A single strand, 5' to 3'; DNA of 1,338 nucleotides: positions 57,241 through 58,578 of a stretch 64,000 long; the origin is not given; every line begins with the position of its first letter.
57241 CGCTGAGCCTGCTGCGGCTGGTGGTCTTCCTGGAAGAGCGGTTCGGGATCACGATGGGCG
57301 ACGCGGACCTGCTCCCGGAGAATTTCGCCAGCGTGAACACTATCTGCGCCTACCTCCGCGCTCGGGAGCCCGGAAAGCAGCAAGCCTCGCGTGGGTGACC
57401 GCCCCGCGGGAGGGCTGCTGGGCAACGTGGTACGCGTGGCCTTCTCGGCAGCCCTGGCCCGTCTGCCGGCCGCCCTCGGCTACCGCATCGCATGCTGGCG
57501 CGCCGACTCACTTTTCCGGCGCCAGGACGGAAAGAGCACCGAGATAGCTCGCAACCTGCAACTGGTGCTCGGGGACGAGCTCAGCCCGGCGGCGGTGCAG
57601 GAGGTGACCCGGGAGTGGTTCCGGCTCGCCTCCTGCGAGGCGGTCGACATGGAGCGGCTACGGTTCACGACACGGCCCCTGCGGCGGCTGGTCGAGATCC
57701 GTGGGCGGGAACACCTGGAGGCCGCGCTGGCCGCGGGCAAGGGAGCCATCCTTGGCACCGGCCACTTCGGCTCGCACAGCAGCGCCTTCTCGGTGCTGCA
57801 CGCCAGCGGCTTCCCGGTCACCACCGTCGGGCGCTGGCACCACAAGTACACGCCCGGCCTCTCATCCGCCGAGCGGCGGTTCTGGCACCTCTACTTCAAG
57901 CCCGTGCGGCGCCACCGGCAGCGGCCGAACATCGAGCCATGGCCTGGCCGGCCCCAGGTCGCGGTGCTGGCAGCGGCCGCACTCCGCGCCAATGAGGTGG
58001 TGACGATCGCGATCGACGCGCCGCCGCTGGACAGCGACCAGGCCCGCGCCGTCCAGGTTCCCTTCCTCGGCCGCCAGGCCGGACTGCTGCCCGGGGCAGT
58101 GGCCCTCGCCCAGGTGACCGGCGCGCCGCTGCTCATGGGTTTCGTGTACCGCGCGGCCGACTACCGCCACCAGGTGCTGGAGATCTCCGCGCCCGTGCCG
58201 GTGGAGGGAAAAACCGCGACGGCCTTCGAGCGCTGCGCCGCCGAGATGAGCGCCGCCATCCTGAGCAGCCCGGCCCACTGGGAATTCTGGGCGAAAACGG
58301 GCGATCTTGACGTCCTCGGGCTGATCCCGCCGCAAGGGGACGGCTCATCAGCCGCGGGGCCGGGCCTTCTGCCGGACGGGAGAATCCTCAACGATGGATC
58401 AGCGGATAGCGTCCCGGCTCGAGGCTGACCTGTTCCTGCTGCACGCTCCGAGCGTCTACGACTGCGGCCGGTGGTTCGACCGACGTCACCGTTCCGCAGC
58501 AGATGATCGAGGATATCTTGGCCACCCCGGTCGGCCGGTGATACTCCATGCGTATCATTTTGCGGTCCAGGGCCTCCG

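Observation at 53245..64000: Glycosyltransferase-rich cluster with a dedicated ACP and LpxL/PatA-type acyltransferase: candidate pathway for an acylated, flippase-exported glycoconjugate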

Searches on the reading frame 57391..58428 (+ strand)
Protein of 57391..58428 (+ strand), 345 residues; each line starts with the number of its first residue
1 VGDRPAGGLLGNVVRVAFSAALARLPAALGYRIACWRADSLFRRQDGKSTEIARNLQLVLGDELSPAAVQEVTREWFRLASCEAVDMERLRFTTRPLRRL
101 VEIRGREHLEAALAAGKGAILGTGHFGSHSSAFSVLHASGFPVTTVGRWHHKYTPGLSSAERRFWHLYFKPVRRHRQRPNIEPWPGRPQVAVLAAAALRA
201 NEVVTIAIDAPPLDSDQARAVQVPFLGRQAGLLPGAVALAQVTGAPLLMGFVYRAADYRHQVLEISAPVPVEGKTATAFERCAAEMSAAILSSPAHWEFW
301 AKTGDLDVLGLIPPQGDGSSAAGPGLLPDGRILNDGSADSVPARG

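Call 5: search_protein_families(library=pfam, proteins=[window:57391-58428:+], max_evalue=0.01)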
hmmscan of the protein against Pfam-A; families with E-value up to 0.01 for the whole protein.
window:57391-58428:+ (345 aa): 1 family
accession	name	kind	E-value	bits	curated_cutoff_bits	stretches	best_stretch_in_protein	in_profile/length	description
PF03279.18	Lip_A_acyltrans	-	3.8e-19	69.4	22.3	1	16-297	20-286/295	Bacterial lipid A biosynthesis acyltransferase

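Call 7: search_protein_families(library=ncbifam, proteins=[window:57391-58428:+], max_evalue=0.01)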
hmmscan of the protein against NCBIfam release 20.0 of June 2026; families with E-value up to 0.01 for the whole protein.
window:57391-58428:+ (345 aa): 9 families
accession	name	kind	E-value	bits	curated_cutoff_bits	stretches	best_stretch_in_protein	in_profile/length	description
NF005919.0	PRK07920.1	equivalog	1.6e-17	63.6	209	2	21-146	21-148/311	phosphatidylinositol mannoside acyltransferase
NF006270.0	PRK08419.1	equivalog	3.7e-09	36.3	248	1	17-275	12-253/298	lipid A biosynthesis lauroyl acyltransferase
NF006438.0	PRK08734.1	equivalog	4.3e-09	35.8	363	1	18-129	13-125/305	lauroyl acyltransferase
NF006487.0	PRK08905.1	equivalog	5e-09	35.6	281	1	66-296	53-265/290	lysophospholipid acyltransferase family protein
NF004191.0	PRK05646.1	equivalog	4.2e-07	29.4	491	1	22-132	28-138/310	lipid A biosynthesis lauroyl acyltransferase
TIGR02207.1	lipid_A_htrB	subfamily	5e-07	29.4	297.8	0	48-126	51-129/303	LpxL/LpxP family Kdo(2)-lipid IV(A) lauroyl/palmitoleoyl acyltransferase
NF006507.0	PRK08943.1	subfamily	2.9e-05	23.3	337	1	15-148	30-163/322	lipid A biosynthesis (KDO)2-(lauroyl)-lipid IVA acyltransferase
NF006437.0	PRK08733.1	equivalog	0.00011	21.5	540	0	18-128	27-137/306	LpxL/LpxP family Kdo(2)-lipid IV(A) lauroyl/palmitoleoyl acyltransferase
NF005340.0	PRK06860.1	subfamily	0.0044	16.2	398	0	23-126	32-135/309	lipid A biosynthesis lauroyl acyltransferase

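Call 9: find_encoding_contigs(protein=window:57391-58428:+, flank=10000, max_places=6)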
Protein window:57391-58428:+ (345 aa): 4 contigs read that carry it; 4 places shown.
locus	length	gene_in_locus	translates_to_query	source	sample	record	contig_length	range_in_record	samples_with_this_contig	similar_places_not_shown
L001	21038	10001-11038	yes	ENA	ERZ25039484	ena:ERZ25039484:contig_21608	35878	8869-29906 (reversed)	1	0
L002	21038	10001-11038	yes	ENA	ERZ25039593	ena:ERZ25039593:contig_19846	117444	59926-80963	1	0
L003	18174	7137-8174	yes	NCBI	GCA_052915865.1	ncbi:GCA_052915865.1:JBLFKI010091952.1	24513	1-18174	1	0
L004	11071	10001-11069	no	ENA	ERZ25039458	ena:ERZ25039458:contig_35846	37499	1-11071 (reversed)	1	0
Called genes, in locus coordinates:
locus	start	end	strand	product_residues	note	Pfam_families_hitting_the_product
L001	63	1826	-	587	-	-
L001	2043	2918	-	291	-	PF01636:APH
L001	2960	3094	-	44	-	-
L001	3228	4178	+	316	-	PF14716:HHH_8, PF02811:PHP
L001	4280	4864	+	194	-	-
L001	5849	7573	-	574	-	-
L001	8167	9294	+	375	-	PF13439:Glyco_transf_4 (weak), PF13579:Glyco_trans_4_4, PF00534:Glycos_transf_1, PF13692:Glyco_trans_1_4, PF20706:GT4-conflict (weak)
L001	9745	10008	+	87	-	PF00550:PP-binding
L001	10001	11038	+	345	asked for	PF03279:Lip_A_acyltrans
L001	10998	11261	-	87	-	-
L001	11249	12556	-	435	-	PF09594:GT87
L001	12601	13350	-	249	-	PF01522:Polysacc_deac_1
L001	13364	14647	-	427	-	PF13641:Glyco_tranf_2_3, PF00535:Glycos_transf_2, PF10111:Glyco_tranf_2_2, PF13632:Glyco_trans_2_3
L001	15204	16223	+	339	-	PF00535:Glycos_transf_2, PF13641:Glyco_tranf_2_3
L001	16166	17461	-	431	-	PF00535:Glycos_transf_2, PF10111:Glyco_tranf_2_2 (faint), PF13641:Glyco_tranf_2_3, PF13632:Glyco_trans_2_3 (weak)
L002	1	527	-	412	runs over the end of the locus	PF00483:NTP_transferase, PF12804:NTP_transf_3 (weak), PF24894:Hexapep_GlmU, PF25087:GMPPB_C (weak), PF25247:LbH_GLGC (faint), PF25084:LbH_EIF2B (faint)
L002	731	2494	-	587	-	-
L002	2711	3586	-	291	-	PF01636:APH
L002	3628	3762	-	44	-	-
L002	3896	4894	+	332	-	PF14716:HHH_8, PF02811:PHP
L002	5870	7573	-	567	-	-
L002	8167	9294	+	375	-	PF13439:Glyco_transf_4 (weak), PF13579:Glyco_trans_4_4, PF00534:Glycos_transf_1, PF13692:Glyco_trans_1_4, PF20706:GT4-conflict (weak)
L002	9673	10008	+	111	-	PF00550:PP-binding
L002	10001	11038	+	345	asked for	PF03279:Lip_A_acyltrans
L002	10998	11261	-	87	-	-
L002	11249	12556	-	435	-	PF09594:GT87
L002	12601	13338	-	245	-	PF01522:Polysacc_deac_1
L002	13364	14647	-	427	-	PF13641:Glyco_tranf_2_3, PF00535:Glycos_transf_2, PF10111:Glyco_tranf_2_2, PF13632:Glyco_trans_2_3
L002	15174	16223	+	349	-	PF13641:Glyco_tranf_2_3, PF00535:Glycos_transf_2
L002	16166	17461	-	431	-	PF00535:Glycos_transf_2, PF10111:Glyco_tranf_2_2 (faint), PF13641:Glyco_tranf_2_3, PF13632:Glyco_trans_2_3 (weak)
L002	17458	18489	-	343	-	PF13641:Glyco_tranf_2_3, PF00535:Glycos_transf_2, PF10111:Glyco_tranf_2_2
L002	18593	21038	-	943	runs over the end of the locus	-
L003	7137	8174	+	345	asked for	PF03279:Lip_A_acyltrans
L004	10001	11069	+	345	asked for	PF03279:Lip_A_acyltrans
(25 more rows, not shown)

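Call 12: find_homologous_proteins(query=window:57391-58428:+)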
Query window:57391-58428:+ (345 aa): 1768 proteins with E <= 0.001 among 8000 candidates; the best 120 are listed.
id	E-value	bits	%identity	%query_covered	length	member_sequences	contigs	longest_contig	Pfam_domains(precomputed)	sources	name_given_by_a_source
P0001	5.3e-226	767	100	100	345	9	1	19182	PF03279.19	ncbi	-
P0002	5.1e-195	666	87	100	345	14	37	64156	PF03279.19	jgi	jgi:KDO2-lipid IV(A) lauroyltransferase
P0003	2.1e-192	657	85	100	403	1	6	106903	PF03279.19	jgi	jgi:lauroyl/myristoyl acyltransferase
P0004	4.8e-188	643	89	96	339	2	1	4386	PF03279.19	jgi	-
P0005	5.2e-188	643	86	100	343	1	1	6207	PF03279.19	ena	-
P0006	4.9e-187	639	84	100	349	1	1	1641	PF03279.19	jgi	jgi:KDO2-lipid IV(A) lauroyltransferase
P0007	2.2e-185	634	84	100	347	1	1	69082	PF03279.19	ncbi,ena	-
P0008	3.3e-184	630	86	96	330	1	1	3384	PF03279.19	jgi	jgi:KDO2-lipid IV(A) lauroyltransferase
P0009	4.5e-184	630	88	94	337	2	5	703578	PF03279.19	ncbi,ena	-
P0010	5.3e-182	623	84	97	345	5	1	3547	PF03279.19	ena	-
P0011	5.6e-182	623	83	100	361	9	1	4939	PF03279.19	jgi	jgi:KDO2-lipid IV(A) lauroyltransferase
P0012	7.7e-182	622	88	92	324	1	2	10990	PF03279.19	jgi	jgi:KDO2-lipid IV(A) lauroyltransferase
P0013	2.7e-181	620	83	100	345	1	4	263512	PF03279.19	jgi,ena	jgi:lauroyl/myristoyl acyltransferase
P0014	4.7e-180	616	87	94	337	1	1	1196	PF03279.19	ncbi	-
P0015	2.7e-179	614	83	100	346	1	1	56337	PF03279.19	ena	-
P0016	4.7e-179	613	85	95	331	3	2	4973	PF03279.19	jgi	-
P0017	1.3e-173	595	80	100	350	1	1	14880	PF03279.19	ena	-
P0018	1.2e-172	592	80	100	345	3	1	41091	PF03279.19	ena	-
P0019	8.9e-172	589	79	100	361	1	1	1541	PF03279.19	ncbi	-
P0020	2.6e-171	588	79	100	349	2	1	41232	PF03279.19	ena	-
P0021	2.7e-171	588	80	98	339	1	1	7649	PF03279.19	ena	-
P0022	2.7e-170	584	78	100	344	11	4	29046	PF03279.19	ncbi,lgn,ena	-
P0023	1.1e-169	582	79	100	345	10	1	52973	PF03279.19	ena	-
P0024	4.9e-169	580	79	100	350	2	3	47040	PF03279.19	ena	-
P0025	1.2e-168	579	78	100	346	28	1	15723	PF03279.19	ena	-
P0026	1.6e-168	578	79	99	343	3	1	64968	PF03279.19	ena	-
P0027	2.1e-167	575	77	100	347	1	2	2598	PF03279.19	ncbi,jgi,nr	ncbi:MAG TPA: lysophospholipid acyltransferase family protein [Burkholderiales bacterium]|nr:lysopho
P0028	1.5e-166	572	81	95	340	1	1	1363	PF03279.19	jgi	-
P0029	8.8e-165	566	75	100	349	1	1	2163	PF03279.19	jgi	-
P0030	1.9e-164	565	77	100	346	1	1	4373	PF03279.19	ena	-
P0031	3.4e-164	564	77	100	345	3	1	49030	PF03279.19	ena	-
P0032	6.0e-164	563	76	100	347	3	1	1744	PF03279.19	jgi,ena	-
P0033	7.6e-164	563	85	88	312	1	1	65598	PF03279.19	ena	-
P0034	3.4e-163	561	77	100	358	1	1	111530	PF03279.19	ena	-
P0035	3.5e-163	561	76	100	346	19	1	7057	PF03279.19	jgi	jgi:phosphatidylinositol dimannoside acyltransferase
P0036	9.8e-163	559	75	100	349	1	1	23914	PF03279.19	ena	-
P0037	1.0e-161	556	76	99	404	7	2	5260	PF03279.19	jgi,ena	-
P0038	2.1e-161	555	75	98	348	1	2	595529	PF03279.19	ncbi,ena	-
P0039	3.6e-161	554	75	100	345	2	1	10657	PF03279.19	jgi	jgi:KDO2-lipid IV(A) lauroyltransferase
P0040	7.3e-161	553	76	99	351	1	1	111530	PF03279.19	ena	-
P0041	1.6e-160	552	76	96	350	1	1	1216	PF03279.19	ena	-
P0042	4.4e-160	551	76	100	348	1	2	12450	PF03279.19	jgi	jgi:lauroyl/myristoyl acyltransferase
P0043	4.9e-160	551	74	100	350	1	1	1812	PF03279.19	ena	-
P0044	3.3e-159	548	74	100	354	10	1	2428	PF03279.19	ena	-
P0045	3.7e-159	548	74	98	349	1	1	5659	PF03279.19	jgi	-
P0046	6.6e-159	547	78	93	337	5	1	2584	PF03279.19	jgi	-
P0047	1.3e-158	546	73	100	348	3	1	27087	PF03279.19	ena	-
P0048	1.9e-158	545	77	97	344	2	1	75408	PF03279.19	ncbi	-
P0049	3.1e-158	545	73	100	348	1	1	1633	PF03279.19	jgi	jgi:lauroyl/myristoyl acyltransferase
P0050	3.3e-158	545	74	100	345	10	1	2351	PF03279.19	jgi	jgi:lauroyl/myristoyl acyltransferase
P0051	4.4e-158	544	75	100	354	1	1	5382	PF03279.19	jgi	jgi:lauroyl/myristoyl acyltransferase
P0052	9.6e-158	543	74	100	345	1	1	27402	PF03279.19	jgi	jgi:lauroyl/myristoyl acyltransferase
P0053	1.0e-157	543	73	100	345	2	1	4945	PF03279.19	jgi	jgi:lauroyl/myristoyl acyltransferase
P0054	1.2e-157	543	74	100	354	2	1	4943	PF03279.19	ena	-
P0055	1.5e-157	542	77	95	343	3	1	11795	PF03279.19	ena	-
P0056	2.0e-157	542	74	100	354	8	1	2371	PF03279.19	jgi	jgi:phosphatidylinositol dimannoside acyltransferase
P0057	2.1e-157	542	74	100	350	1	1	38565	PF03279.19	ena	-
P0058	2.8e-157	541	76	96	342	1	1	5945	PF03279.19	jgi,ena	-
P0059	4.5e-157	541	74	100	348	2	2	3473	PF03279.19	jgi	jgi:phosphatidylinositol dimannoside acyltransferase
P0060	6.4e-157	540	75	100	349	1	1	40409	PF03279.19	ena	-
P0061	1.9e-156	539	72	99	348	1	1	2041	PF03279.19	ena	-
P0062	4.1e-156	538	75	96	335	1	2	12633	PF03279.19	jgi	jgi:lauroyl/myristoyl acyltransferase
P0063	8.0e-156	537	76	95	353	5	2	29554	PF03279.19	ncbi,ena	-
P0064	1.2e-155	536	73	100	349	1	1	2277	PF03279.19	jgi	jgi:phosphatidylinositol dimannoside acyltransferase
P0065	1.9e-155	535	74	99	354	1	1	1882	PF03279.19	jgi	jgi:KDO2-lipid IV(A) lauroyltransferase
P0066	2.5e-155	535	75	100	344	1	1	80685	PF03279.19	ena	-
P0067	2.5e-155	535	74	100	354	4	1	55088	PF03279.19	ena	-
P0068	3.8e-155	534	74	100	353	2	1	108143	PF03279.19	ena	-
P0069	4.2e-155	534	76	96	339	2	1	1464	PF03279.19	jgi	-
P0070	5.1e-155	534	76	96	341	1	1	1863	PF03279.19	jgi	jgi:lauroyl/myristoyl acyltransferase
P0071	5.2e-155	534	73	100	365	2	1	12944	PF03279.19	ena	-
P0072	6.0e-155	534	74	100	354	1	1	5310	PF03279.19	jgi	jgi:phosphatidylinositol dimannoside acyltransferase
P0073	6.5e-155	534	80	91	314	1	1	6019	PF03279.19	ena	-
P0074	2.7e-154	532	75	94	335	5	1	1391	PF03279.19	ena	-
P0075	3.5e-154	531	72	100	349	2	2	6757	PF03279.19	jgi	jgi:lauroyl/myristoyl acyltransferase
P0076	3.9e-154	531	74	100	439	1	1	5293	PF03279.19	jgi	jgi:phosphatidylinositol dimannoside acyltransferase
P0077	5.3e-154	531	76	94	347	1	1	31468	PF03279.19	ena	-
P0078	8.2e-154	530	75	99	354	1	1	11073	PF03279.19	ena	-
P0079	1.1e-153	530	73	100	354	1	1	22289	PF03279.19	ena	-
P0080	1.2e-153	529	74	91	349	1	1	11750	PF03279.19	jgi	jgi:phosphatidylinositol dimannoside acyltransferase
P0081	2.0e-153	529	72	100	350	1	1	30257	PF03279.19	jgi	jgi:phosphatidylinositol dimannoside acyltransferase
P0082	2.2e-153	529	72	100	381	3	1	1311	PF03279.19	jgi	jgi:lauroyl/myristoyl acyltransferase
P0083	2.8e-153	528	72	100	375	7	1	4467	PF03279.19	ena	-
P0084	5.6e-153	527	73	100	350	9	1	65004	PF03279.19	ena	-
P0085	6.0e-153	527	73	100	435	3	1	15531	PF03279.19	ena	-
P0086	7.2e-153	527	76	92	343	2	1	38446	PF03279.19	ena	-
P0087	9.0e-153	527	73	97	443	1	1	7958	PF03279.19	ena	-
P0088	9.8e-153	527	72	100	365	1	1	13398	PF03279.19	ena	-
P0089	1.1e-152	526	73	99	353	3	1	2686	PF03279.19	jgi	-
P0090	1.1e-152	526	73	100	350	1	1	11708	PF03279.19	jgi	jgi:KDO2-lipid IV(A) lauroyltransferase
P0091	1.3e-152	526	75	96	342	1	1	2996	PF03279.19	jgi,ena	-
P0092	1.6e-152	526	85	81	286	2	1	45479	PF03279.19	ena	-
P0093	1.6e-152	526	71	100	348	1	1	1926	PF03279.19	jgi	jgi:phosphatidylinositol dimannoside acyltransferase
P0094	2.0e-152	526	77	92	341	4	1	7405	PF03279.19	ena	-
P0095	2.4e-152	525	71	100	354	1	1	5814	PF03279.19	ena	-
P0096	2.4e-152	525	73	100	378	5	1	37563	PF03279.19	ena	-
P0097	2.9e-152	525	80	84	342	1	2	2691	PF03279.19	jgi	jgi:KDO2-lipid IV(A) lauroyltransferase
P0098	4.4e-152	524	73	100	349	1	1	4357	PF03279.19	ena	-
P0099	5.0e-152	524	74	97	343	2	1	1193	PF03279.19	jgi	-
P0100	6.5e-152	524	72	100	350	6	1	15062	PF03279.19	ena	-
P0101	9.2e-152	523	73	99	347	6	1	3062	PF03279.19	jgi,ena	-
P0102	9.7e-152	523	72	100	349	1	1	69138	PF03279.19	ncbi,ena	-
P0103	1.5e-151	523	71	99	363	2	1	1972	PF03279.19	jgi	jgi:lauroyl/myristoyl acyltransferase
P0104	1.5e-151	523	75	91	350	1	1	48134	PF03279.19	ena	-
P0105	1.7e-151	523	72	99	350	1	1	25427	PF03279.19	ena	-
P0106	1.8e-151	522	74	96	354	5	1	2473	PF03279.19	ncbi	-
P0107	1.9e-151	522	73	96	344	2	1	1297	PF03279.19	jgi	jgi:phosphatidylinositol dimannoside acyltransferase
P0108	2.1e-151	522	72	100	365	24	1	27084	PF03279.19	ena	-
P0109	2.4e-151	522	72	100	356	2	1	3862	PF03279.19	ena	-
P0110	3.1e-151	522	73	98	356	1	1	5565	PF03279.19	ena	-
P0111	7.5e-151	520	75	96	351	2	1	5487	PF03279.19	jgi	jgi:lauroyl/myristoyl acyltransferase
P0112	1.1e-150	520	72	99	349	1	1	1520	PF03279.19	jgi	jgi:phosphatidylinositol dimannoside acyltransferase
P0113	1.1e-150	520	73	98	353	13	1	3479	PF03279.19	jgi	jgi:lauroyl/myristoyl acyltransferase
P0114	1.1e-150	520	74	91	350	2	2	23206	PF03279.19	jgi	jgi:lauroyl/myristoyl acyltransferase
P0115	1.4e-150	519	73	98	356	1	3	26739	PF03279.19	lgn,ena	-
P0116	2.6e-150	519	72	100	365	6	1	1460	PF03279.19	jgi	jgi:lauroyl/myristoyl acyltransferase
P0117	2.7e-150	519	70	100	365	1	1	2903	PF03279.19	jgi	jgi:Kdo2-lipid IVA lauroyltransferase/acyltransferase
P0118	3.3e-150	518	73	98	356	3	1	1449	PF03279.19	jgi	jgi:lauroyl/myristoyl acyltransferase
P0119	3.6e-150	518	73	97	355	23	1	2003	PF03279.19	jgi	jgi:KDO2-lipid IV(A) lauroyltransferase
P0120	3.7e-150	518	71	100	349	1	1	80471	PF03279.19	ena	-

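Call 14: find_related_loci(query=A1, collection=genome_contigs, flank=10000)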
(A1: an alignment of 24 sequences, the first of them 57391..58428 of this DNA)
Query A1 (345 aa) in genome_contigs; peptide patterns used: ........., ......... (x = any residue, [..] = any of these).
194 stretches matched a pattern; 30 encode a relative of the query (tblastn E <= 1e-3); 30 distinct loci.
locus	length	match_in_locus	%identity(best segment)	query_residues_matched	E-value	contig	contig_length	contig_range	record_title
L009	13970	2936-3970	83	1-345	0e+0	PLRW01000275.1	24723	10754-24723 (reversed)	MAG: Actinomycetota bacterium isolate bog_764 73.20120700_S1D.88_contig_29632, whole genome shotgun sequence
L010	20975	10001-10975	88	1-326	0e+0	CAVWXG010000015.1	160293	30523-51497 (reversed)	MAG: uncultured Actinomycetes bacterium isolate MFD01716.bin.2.102 genome assembly, contig: contig_9714, whole genome sh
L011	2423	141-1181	77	1-345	1e-178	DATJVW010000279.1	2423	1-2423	MAG TPA_asm: Burkholderiales bacterium isolate SMAG_U15083 k141_1214911, whole genome shotgun sequence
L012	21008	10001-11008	77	1-333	1e-162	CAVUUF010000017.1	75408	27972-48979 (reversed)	MAG: uncultured Actinomycetota bacterium isolate MFD09603.bin.1.110 genome assembly, contig: contig_61780, whole genome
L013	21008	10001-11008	77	1-333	2e-162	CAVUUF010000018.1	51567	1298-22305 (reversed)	MAG: uncultured Actinomycetota bacterium isolate MFD09603.bin.1.110 genome assembly, contig: contig_61783, whole genome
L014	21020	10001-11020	75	9-345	7e-159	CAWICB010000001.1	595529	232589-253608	MAG: uncultured Actinomycetes bacterium isolate MFD09567.bin.1.80 genome assembly, contig: contig_16759, whole genome sh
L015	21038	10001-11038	74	4-344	2e-152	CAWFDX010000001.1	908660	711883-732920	MAG: uncultured Actinomycetes bacterium isolate MFD05512.bin.2.145 genome assembly, contig: contig_1111, whole genome sh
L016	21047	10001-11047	72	1-345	6e-152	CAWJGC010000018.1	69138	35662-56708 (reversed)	MAG: uncultured Actinomycetota bacterium isolate MFD05377.bin.2.79 genome assembly, contig: contig_94252, whole genome s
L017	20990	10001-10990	74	1-325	1e-149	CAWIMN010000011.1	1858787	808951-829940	MAG: uncultured Actinomycetota bacterium isolate MFD05377.bin.2.146 genome assembly, contig: contig_60192, whole genome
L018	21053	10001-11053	74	1-345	2e-147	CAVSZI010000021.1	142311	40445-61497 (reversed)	MAG: uncultured Actinomycetes bacterium isolate MFD05502.bin.1.143 genome assembly, contig: contig_7789, whole genome sh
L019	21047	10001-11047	71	1-345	3e-146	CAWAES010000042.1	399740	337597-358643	MAG: uncultured Actinomycetes bacterium isolate MFD00731.bin.3.52 genome assembly, contig: contig_8940, whole genome sho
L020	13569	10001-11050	73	1-345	8e-146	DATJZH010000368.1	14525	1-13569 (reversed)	MAG TPA_asm: Streptosporangiaceae bacterium isolate SMAG_U15173 k141_5364832, whole genome shotgun sequence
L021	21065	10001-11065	66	1-344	1e-139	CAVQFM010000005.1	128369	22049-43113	MAG: uncultured Actinomycetes bacterium isolate MFD05841.bin.1.133 genome assembly, contig: contig_125336, whole genome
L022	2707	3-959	74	26-345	9e-146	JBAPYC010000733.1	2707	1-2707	MAG: Streptosporangiaceae bacterium isolate MFD00259_ilm_asm_bin16 k127_174077, whole genome shotgun sequence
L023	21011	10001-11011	68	1-324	1e-134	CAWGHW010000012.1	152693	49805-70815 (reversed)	MAG: uncultured Actinomycetota bacterium isolate MFD02671.bin.1.57 genome assembly, contig: contig_20749, whole genome s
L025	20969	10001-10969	74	1-319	7e-133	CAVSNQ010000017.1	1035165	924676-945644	MAG: uncultured Actinomycetota bacterium isolate MFD03399.bin.1.157 genome assembly, contig: contig_7323, whole genome s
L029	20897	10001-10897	73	26-314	1e-130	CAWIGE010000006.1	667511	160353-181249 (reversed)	MAG: uncultured Actinomycetes bacterium isolate MFD09603.bin.2.193 genome assembly, contig: contig_29516, whole genome s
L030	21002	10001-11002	67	1-320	3e-130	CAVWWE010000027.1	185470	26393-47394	MAG: uncultured Actinomycetes bacterium isolate MFD09603.bin.2.99 genome assembly, contig: contig_35408, whole genome sh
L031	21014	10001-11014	66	1-324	9e-130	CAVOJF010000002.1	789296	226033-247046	MAG: uncultured Actinomycetota bacterium isolate MFD10113.bin.2.63 genome assembly, contig: contig_15930, whole genome s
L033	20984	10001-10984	68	2-315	3e-125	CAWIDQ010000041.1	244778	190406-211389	MAG: uncultured Actinomycetota bacterium isolate MFD09567.bin.2.88 genome assembly, contig: contig_27915, whole genome s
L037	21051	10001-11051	85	1-345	8e-145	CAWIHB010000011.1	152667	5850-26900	MAG: uncultured Actinomycetes bacterium isolate MFD05502.bin.2.31 genome assembly, contig: contig_53883, whole genome sh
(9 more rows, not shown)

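Call 18: find_encoding_contigs(protein=P0009, flank=10000, max_places=1)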
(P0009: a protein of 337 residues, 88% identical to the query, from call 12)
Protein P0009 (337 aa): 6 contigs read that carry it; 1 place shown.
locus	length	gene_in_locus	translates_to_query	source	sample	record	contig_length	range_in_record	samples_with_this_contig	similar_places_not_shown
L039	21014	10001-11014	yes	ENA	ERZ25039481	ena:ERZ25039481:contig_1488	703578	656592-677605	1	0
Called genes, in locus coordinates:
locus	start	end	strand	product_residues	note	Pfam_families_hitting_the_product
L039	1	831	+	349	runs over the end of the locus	PF01522:Polysacc_deac_1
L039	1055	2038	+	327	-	PF13641:Glyco_tranf_2_3 (weak), PF00535:Glycos_transf_2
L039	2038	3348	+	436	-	PF13641:Glyco_tranf_2_3, PF00535:Glycos_transf_2, PF10111:Glyco_tranf_2_2, PF13632:Glyco_trans_2_3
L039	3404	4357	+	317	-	PF13641:Glyco_tranf_2_3, PF00535:Glycos_transf_2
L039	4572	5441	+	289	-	PF13489:Methyltransf_23, PF08241:Methyltransf_11, PF08242:Methyltransf_12, PF13649:Methyltransf_25, PF13847:Methyltransf_31 (weak)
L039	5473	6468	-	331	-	PF13641:Glyco_tranf_2_3, PF00535:Glycos_transf_2, PF10111:Glyco_tranf_2_2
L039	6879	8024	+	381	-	PF02771:Acyl-CoA_dh_N, PF02770:Acyl-CoA_dh_M, PF00441:Acyl-CoA_dh_1, PF08028:Acyl-CoA_dh_2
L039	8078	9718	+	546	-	PF00501:AMP-binding, PF13193:AMP-binding_C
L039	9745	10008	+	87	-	PF00550:PP-binding (weak)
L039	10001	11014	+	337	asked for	PF03279:Lip_A_acyltrans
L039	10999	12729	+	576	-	PF02310:B12-binding, PF04055:Radical_SAM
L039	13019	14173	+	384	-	-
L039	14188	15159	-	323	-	PF03372:Exo_endo_phos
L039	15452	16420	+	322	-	PF05050:Methyltransf_21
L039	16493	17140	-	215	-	-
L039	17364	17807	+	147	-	-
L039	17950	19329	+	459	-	PF00171:Aldedh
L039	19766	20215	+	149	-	-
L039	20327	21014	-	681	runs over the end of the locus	PF01557:FAA_hydrolase, PF20067:SSL_N, PF08450:SGL, PF03088:Str_synth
